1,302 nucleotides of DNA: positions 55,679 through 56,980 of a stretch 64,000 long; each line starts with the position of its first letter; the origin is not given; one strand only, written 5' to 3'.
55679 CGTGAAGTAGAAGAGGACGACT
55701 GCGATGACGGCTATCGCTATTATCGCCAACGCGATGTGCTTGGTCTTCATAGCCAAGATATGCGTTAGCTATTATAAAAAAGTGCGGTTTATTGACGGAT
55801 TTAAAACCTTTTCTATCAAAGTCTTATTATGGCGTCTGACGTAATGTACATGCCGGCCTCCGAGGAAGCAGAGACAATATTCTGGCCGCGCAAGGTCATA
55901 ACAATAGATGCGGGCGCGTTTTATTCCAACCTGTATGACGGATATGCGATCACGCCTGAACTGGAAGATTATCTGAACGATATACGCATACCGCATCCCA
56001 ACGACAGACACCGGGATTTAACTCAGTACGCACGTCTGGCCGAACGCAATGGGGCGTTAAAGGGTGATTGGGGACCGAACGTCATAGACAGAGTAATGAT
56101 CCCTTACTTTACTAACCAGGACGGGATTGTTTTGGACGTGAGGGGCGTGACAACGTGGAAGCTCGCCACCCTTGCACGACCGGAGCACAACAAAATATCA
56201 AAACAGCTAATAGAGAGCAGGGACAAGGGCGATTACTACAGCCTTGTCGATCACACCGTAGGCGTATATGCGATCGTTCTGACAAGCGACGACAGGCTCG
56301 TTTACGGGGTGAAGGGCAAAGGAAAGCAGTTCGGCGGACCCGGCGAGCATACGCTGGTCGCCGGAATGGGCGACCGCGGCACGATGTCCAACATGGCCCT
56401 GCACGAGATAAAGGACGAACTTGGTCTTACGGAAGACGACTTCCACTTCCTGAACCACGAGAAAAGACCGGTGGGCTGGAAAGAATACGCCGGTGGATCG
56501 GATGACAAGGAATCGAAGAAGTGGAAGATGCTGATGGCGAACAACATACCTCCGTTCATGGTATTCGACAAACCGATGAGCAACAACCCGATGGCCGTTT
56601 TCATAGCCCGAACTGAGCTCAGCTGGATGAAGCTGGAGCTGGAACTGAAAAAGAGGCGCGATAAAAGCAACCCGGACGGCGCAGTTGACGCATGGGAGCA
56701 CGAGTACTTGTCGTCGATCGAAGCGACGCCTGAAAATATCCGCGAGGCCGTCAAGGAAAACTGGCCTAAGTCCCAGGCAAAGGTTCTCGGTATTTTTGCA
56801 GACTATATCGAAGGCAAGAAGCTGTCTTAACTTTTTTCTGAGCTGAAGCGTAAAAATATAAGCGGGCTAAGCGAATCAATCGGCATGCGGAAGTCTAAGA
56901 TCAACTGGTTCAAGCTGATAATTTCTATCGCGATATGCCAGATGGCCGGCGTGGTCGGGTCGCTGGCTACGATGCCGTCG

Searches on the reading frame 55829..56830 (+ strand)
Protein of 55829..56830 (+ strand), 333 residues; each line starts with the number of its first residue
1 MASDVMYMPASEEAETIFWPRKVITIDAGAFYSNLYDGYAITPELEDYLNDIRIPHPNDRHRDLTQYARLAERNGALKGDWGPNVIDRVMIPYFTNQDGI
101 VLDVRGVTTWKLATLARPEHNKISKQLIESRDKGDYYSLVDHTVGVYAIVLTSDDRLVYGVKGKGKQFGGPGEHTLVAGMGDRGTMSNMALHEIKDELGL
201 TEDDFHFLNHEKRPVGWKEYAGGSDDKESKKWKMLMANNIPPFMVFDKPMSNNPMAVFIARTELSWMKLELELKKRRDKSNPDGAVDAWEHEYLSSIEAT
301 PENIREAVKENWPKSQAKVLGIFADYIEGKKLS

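Call 3: search_protein_families(library=pfam, proteins=[window:55829-56830:+], max_evalue=0.01)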
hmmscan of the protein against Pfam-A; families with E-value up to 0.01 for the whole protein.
window:55829-56830:+ (333 aa): 1 family
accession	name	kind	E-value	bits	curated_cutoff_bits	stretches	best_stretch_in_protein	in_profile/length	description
PF20294.3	KMPT-N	-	0.0027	18.2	28.9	1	132-167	25-60/66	KTSC and Metallopeptidase N-terminal fusion domain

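Call 4: search_protein_families(library=ncbifam, proteins=[window:55829-56830:+], max_evalue=0.01)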
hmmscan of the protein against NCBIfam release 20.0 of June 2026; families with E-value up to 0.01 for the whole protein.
window:55829-56830:+ (333 aa): 0 families
